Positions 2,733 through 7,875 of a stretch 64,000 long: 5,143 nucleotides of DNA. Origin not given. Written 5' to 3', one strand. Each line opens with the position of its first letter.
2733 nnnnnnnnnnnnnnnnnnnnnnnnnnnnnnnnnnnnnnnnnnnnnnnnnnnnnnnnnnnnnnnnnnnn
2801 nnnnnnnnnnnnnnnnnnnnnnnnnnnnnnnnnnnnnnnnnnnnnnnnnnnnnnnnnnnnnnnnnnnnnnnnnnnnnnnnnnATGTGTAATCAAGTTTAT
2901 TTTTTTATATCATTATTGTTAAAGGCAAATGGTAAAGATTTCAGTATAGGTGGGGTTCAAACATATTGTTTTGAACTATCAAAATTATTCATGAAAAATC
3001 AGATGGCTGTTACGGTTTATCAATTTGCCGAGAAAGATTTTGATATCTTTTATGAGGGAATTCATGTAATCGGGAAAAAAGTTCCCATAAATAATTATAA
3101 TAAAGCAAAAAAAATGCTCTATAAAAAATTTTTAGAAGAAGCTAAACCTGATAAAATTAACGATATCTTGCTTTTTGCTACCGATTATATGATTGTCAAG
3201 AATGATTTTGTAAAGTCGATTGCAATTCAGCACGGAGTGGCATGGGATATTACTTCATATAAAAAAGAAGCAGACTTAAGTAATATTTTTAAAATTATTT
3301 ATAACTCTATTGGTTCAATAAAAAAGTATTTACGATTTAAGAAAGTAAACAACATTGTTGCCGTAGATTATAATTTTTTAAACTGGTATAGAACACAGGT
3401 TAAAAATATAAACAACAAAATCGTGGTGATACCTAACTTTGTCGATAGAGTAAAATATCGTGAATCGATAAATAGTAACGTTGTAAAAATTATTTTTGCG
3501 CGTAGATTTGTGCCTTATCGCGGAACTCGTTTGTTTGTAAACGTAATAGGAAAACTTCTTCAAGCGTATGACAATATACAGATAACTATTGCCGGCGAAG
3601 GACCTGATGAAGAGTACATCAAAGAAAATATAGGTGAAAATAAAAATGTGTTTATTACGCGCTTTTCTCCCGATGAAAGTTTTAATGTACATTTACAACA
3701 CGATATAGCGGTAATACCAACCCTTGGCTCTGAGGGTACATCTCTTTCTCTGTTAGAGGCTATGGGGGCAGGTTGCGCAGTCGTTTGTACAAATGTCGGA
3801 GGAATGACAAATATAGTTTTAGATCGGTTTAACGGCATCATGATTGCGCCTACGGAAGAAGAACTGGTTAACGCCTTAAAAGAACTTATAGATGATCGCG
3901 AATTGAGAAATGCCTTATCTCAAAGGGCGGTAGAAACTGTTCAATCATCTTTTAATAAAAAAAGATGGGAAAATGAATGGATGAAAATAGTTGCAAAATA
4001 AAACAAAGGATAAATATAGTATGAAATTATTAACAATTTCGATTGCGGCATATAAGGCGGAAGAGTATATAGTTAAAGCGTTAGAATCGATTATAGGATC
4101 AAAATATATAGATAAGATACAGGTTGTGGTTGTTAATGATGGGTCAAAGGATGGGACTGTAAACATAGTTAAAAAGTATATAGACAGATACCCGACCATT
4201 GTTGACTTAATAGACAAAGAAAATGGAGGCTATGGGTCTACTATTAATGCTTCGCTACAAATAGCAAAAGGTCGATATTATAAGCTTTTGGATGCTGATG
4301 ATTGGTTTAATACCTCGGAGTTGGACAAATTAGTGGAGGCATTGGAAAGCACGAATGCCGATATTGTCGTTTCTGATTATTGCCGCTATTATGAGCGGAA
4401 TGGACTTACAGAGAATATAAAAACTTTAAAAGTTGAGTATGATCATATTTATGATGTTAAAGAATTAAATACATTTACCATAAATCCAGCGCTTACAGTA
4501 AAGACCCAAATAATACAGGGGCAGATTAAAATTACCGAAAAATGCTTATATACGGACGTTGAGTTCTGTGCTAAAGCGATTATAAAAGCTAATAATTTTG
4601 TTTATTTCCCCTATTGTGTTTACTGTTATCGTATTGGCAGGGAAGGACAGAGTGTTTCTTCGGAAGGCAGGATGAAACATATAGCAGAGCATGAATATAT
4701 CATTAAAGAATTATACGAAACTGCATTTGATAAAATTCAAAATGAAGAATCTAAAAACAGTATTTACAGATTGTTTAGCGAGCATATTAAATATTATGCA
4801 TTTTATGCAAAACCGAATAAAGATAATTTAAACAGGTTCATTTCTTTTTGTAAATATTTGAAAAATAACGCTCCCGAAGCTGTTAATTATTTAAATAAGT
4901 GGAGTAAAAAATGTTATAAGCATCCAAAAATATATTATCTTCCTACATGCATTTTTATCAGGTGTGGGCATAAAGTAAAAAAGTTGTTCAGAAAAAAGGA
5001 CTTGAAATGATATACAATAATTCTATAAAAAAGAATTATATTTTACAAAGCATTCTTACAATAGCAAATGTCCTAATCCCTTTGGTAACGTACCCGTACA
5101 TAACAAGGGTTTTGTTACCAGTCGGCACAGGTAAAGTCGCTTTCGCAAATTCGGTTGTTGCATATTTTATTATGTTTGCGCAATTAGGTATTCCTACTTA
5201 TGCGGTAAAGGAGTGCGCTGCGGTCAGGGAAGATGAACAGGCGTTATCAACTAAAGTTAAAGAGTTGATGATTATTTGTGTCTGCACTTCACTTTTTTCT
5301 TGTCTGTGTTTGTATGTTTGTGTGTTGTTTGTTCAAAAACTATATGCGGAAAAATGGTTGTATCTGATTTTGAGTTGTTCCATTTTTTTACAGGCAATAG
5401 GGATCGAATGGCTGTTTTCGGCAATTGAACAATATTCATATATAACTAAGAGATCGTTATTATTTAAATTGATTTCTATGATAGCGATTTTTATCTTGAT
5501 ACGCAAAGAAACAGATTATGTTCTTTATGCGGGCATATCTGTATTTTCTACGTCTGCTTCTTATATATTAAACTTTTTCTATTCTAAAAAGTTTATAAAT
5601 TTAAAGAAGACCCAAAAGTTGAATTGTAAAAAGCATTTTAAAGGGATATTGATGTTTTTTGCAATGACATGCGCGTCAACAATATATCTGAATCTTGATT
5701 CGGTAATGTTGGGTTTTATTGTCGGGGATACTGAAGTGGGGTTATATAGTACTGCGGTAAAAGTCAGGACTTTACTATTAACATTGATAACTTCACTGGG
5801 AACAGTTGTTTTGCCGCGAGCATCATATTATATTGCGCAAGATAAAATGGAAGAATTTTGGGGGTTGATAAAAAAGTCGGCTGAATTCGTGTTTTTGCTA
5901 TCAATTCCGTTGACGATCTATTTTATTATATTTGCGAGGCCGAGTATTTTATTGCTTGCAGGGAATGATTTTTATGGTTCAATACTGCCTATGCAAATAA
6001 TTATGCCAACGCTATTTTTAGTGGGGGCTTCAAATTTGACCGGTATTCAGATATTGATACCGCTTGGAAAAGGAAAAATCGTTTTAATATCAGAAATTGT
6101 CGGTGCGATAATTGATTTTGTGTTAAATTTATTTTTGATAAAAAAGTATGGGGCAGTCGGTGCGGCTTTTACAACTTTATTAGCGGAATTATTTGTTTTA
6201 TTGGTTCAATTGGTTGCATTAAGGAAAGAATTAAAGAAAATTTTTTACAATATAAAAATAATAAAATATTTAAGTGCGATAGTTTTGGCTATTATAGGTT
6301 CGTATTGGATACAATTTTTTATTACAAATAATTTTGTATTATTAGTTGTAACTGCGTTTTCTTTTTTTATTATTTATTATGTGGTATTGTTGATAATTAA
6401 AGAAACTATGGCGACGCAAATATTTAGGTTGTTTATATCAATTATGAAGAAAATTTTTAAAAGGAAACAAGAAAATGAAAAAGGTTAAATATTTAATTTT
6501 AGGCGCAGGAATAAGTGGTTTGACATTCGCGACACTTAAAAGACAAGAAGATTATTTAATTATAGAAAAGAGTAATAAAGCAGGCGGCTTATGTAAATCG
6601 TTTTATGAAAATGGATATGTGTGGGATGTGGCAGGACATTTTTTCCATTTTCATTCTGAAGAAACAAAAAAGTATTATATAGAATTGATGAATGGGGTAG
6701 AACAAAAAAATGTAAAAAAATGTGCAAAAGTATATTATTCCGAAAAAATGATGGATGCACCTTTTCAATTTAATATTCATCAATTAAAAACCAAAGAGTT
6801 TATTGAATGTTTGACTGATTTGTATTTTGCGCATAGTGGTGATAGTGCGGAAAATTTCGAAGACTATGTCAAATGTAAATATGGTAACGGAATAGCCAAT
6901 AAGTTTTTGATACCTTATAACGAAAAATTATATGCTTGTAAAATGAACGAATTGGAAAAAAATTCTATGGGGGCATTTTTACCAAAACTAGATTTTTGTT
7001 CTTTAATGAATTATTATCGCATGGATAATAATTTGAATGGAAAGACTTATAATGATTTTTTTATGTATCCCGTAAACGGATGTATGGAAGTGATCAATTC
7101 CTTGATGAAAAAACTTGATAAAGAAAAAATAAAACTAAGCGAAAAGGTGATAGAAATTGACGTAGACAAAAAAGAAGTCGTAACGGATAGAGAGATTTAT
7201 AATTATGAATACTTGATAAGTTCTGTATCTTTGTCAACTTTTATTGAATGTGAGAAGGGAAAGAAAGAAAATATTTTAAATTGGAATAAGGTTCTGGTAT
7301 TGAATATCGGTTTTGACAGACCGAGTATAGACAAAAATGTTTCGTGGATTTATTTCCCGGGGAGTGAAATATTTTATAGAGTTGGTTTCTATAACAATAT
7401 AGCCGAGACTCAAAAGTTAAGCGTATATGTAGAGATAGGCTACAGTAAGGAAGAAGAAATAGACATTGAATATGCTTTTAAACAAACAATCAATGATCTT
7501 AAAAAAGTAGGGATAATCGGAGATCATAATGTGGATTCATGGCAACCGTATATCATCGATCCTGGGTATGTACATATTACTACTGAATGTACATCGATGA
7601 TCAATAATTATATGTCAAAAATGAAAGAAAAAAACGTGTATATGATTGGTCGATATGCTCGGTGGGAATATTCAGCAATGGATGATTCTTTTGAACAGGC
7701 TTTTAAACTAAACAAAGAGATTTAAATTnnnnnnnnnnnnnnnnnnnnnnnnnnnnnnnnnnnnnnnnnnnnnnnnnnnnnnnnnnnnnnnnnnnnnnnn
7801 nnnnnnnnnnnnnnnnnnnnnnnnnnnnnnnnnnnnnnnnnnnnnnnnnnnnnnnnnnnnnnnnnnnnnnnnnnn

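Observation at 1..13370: Compositionally mosaic polysaccharide locus: AT-rich cassette (1-8820) fused exactly at the wecB stop to a GC-typical fnlABC block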

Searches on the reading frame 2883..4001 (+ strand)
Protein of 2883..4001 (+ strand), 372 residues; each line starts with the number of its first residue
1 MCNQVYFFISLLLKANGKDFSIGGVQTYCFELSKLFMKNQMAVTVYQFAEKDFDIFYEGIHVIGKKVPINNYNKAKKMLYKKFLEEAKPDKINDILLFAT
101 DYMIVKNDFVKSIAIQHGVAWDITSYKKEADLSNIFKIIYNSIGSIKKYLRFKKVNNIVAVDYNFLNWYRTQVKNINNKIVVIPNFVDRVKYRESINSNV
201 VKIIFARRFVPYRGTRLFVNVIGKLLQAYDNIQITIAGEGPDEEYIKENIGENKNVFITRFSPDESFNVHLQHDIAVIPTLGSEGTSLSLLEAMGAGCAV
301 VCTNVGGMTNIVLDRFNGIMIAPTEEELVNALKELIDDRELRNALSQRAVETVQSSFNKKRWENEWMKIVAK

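Call 5: search_protein_families(library=pfam, proteins=[window:2883-4001:+])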
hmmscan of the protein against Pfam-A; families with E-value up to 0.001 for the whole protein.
window:2883-4001:+ (372 aa): 4 families
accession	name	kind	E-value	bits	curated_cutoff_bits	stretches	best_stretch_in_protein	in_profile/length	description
PF00534.26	Glycos_transf_1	-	1.9e-26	93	26.4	1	195-349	10-169/172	Glycosyl transferases group 1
PF13692.12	Glyco_trans_1_4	-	1.9e-23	83.8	27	1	202-338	3-142/142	Glycosyl transferases group 1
PF13524.12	Glyco_trans_1_2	-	2.9e-07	30.9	25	1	227-361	7-137/144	Glycosyl transferase-like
PF13439.12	Glyco_transf_4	-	8.8e-06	26.3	28.5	1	22-188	1-167/170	Glycosyltransferase Family 4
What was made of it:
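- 2883..4001 (+): gt1, a GT4/GT1-family glycosyltransferase. It is shared by all four related loci and marks the start of the block that is colinear with L103. Pfam (call 5).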

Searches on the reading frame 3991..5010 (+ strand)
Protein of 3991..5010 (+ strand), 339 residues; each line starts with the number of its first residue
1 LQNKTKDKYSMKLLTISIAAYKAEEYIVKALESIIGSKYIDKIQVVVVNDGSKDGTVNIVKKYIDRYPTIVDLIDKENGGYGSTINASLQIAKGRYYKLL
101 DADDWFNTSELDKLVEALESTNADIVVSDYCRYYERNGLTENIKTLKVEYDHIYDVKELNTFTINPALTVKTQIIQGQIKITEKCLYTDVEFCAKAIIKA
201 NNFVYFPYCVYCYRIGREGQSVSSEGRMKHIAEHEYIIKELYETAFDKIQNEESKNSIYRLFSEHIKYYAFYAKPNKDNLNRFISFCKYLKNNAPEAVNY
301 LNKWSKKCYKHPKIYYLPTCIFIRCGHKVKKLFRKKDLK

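Call 5: search_protein_families(library=pfam, proteins=[window:3991-5010:+])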
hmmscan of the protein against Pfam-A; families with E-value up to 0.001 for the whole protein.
window:3991-5010:+ (339 aa): 3 families
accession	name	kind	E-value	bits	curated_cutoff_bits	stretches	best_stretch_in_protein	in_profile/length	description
PF00535.33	Glycos_transf_2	-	3.1e-25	89.5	23.3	1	16-145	2-130/168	Glycosyl transferase family 2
PF13641.12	Glyco_tranf_2_3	-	2.3e-09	38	27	1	15-154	4-146/230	Glycosyltransferase like family 2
PF10111.15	Glyco_tranf_2_2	-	2e-05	24.7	27.3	1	16-121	4-109/276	Glycosyltransferase like family 2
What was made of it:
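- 4021..5010 (+): gt2, a GT2-family glycosyltransferase. The ATG at 4021 is the start used by the gene callers; the longest ORF starts at TTG 3991. Pfam Glycos_transf_2 (call 5).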

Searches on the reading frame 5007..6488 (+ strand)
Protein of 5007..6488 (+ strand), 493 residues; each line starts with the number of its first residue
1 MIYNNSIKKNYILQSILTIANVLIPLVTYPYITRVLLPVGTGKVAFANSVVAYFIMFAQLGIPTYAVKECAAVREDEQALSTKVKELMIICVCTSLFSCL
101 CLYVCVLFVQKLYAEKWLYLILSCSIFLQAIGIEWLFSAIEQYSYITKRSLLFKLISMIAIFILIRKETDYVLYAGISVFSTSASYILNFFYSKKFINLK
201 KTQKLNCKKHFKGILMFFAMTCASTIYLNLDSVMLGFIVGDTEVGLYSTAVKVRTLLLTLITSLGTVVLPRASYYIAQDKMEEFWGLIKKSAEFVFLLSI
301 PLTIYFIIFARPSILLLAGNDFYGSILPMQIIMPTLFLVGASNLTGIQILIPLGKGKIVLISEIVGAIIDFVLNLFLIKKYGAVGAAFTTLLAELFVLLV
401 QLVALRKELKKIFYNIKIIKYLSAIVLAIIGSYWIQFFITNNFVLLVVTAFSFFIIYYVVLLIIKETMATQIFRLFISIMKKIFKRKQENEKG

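Call 5: search_protein_families(library=pfam, proteins=[window:5007-6488:+])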
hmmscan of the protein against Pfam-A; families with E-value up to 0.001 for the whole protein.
window:5007-6488:+ (493 aa): 3 families
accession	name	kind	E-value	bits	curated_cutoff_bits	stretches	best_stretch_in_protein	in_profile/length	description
PF01943.22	Polysacc_synt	-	2e-32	113.1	28.2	1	8-273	2-271/274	Polysaccharide biosynthesis protein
PF13440.11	Polysacc_synt_3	-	2.3e-12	47.2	23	1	33-323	3-289/293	Polysaccharide biosynthesis protein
PF03023.19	MurJ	-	3.9e-07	29.5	27.4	1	156-444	139-441/451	Lipid II flippase MurJ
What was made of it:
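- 5007..6488 (+): wzx flippase (31% GC). Pfam Polysacc_synt (call 5).
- On Wzx/Wzy-dependent polysaccharide biosynthesis locus: Pfam Polysacc_synt at 113 bits for 5007-6488 (call 5).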

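Call 28: search_protein_families(library=ncbifam, proteins=[window:5007-6488:+], max_evalue=0.00001)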
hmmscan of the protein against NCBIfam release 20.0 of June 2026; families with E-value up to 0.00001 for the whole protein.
window:5007-6488:+ (493 aa): 2 families
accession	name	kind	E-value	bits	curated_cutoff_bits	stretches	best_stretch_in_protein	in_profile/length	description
NF041871.1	Wzx_EPS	equivalog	4.7e-14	52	800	1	27-455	22-455/492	exopolysaccharide biosynthesis flippase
TIGR01695.1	murJ_mviN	equivalog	9e-10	37.9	235.55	1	126-474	137-506/506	murein biosynthesis integral membrane protein MurJ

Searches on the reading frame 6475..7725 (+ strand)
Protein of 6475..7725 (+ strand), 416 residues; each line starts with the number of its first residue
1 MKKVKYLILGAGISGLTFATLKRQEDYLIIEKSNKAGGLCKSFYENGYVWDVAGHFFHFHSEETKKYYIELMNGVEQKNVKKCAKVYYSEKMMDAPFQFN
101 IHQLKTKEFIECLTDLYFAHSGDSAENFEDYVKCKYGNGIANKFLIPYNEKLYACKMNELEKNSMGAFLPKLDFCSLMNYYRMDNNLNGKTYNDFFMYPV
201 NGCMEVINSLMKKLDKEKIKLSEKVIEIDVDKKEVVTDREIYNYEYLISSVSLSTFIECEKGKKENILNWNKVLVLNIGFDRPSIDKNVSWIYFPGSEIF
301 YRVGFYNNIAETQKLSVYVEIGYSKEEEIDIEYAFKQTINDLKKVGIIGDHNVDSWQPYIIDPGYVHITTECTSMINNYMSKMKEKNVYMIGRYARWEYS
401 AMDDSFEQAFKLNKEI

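Call 5: search_protein_families(library=pfam, proteins=[window:6475-7725:+])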
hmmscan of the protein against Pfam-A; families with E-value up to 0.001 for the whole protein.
window:6475-7725:+ (416 aa): 2 families
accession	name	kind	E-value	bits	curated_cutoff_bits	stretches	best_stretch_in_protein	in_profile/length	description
PF01593.30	Amino_oxidase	-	6.9e-13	49.1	19.8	1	13-409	1-435/443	Flavin containing amine oxidoreductase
PF13450.12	NAD_binding_8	-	2.4e-09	37.8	21.9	1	8-68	1-65/68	NAD(P)-binding Rossmann-like domain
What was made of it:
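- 6475..7725 (+): Flavin-dependent amine-oxidase-family oxidoreductase ('fad'). It is only weakly UDP-galactopyranose-mutase-like and its function is not established. Pfam Amino_oxidase and NAD_binding_8 (call 5).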

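Call 28: search_protein_families(library=ncbifam, proteins=[window:6475-7725:+], max_evalue=0.00001)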
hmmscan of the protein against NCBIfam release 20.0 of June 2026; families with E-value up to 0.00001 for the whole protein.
window:6475-7725:+ (416 aa): 7 families
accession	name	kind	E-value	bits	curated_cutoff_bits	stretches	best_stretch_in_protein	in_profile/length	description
NF005548.0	PRK07208.1-4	equivalog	4.1e-26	91.6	389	1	4-410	4-444/488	hypothetical protein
NF005547.0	PRK07208.1-3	equivalog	8.6e-16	57.7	380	1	4-410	5-435/465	hypothetical protein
NF005546.0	PRK07208.1-2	equivalog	6.8e-13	48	418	1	2-74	3-78/527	hypothetical protein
NF005545.0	PRK07208.1-1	equivalog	1.8e-12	46.4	451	1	2-212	6-231/504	hypothetical protein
TIGR00031.1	UDP-GALP_mutase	equivalog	1.2e-10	40.9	303.75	1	4-164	2-171/378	UDP-galactopyranose mutase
NF005560.0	PRK07233.1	equivalog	5e-08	32.2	252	1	6-66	3-62/435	hypothetical protein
TIGR00562.1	proto_IX_ox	equivalog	4.9e-07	28.7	97.85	1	5-160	4-172/470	protoporphyrinogen oxidase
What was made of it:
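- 6475..7725 (+): The UDP-GALP_mutase model matches at 41 bits against a cut-off of 304, N-terminus only (call 28).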

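Call 43: find_homologous_proteins(query=window:6475-7725:+, max_evalue=1e-20)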
Query window:6475-7725:+ (416 aa): 5198 proteins with E <= 1e-20 among 7859 candidates; the best 120 are listed.
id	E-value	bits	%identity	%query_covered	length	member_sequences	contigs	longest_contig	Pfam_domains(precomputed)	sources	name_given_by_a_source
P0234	2.7e-275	931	98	100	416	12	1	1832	PF01593.31,PF13450.13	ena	-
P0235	5.4e-236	802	83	100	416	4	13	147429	PF01593.31,PF13450.13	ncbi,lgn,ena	-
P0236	6.3e-223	758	78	100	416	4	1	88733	PF01593.31,PF13450.13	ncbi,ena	-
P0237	4.8e-205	700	73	100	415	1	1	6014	PF01593.31,PF13450.13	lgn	-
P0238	1.4e-169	583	63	100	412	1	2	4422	PF01593.31,PF13450.13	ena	-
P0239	3.0e-169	582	61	100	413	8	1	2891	PF01593.31,PF13450.13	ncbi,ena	-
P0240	2.1e-168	579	60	100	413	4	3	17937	PF01593.31,PF13450.13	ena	-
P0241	5.3e-168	578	60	100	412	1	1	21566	PF01593.31,PF13450.13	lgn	-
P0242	5.6e-168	578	61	99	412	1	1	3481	PF01593.31,PF13450.13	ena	-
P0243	1.4e-167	576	63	100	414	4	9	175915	PF01593.31,PF13450.13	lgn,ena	-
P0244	2.3e-167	576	60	100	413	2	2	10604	PF01593.31,PF13450.13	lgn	-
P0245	2.7e-167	575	62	100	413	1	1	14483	PF01593.31,PF13450.13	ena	-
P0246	2.9e-167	575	61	100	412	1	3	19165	PF01593.31,PF13450.13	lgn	-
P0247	3.0e-167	575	60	100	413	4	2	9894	PF01593.31,PF13450.13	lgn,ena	-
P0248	9.8e-167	573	60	100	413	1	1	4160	PF01593.31,PF13450.13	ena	-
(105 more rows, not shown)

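Call 44: find_encoding_contigs(protein=P0235, flank=10000, max_places=4)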
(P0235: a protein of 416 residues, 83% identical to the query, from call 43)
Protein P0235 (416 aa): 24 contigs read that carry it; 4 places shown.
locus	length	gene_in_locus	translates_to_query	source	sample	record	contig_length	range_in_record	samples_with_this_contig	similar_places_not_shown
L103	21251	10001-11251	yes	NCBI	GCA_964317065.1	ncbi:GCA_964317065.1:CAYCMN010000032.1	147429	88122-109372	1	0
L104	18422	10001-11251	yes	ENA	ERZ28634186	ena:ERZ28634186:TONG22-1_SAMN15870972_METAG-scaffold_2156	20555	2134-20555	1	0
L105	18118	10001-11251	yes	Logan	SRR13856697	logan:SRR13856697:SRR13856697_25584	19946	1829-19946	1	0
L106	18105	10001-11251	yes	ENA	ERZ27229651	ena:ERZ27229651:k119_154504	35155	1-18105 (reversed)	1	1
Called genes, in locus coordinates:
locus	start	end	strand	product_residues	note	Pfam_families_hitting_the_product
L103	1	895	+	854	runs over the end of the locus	PF02739:5_3_exonuc_N, PF01367:5_3_exonuc, PF00476:DNA_pol_A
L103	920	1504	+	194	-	PF01121:CoaE, PF13238:AAA_18 (faint)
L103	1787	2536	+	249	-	PF02397:Bac_transf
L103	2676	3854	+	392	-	PF13439:Glyco_transf_4, PF13579:Glyco_trans_4_4, PF00534:Glycos_transf_1, PF13692:Glyco_trans_1_4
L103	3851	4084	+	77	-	-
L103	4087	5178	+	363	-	-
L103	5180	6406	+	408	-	-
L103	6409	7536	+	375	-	PF13439:Glyco_transf_4 (weak), PF00534:Glycos_transf_1, PF13692:Glyco_trans_1_4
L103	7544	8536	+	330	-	PF00535:Glycos_transf_2, PF13641:Glyco_tranf_2_3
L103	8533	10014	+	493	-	PF01943:Polysacc_synt, PF13440:Polysacc_synt_3, PF03023:MurJ, PF01554:MatE (weak)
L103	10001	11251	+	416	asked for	PF01593:Amino_oxidase, PF13450:NAD_binding_8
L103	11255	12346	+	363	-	PF02350:Epimerase_2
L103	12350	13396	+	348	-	PF01073:3Beta_HSD, PF01370:Epimerase, PF02719:Polysacc_synt_2, PF04321:RmlD_sub_bind (weak), PF07993:NAD_binding_4, PF16363:GDP_Man_Dehyd, PF13460:NAD_binding_10, PF08485:Polysacc_syn_2C, +1 more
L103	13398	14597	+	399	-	PF01370:Epimerase, PF14667:Polysacc_synt_C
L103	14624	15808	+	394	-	PF02350:Epimerase_2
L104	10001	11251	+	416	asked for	PF01593:Amino_oxidase, PF13450:NAD_binding_8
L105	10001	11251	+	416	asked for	PF01593:Amino_oxidase, PF13450:NAD_binding_8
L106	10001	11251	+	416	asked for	PF01593:Amino_oxidase, PF13450:NAD_binding_8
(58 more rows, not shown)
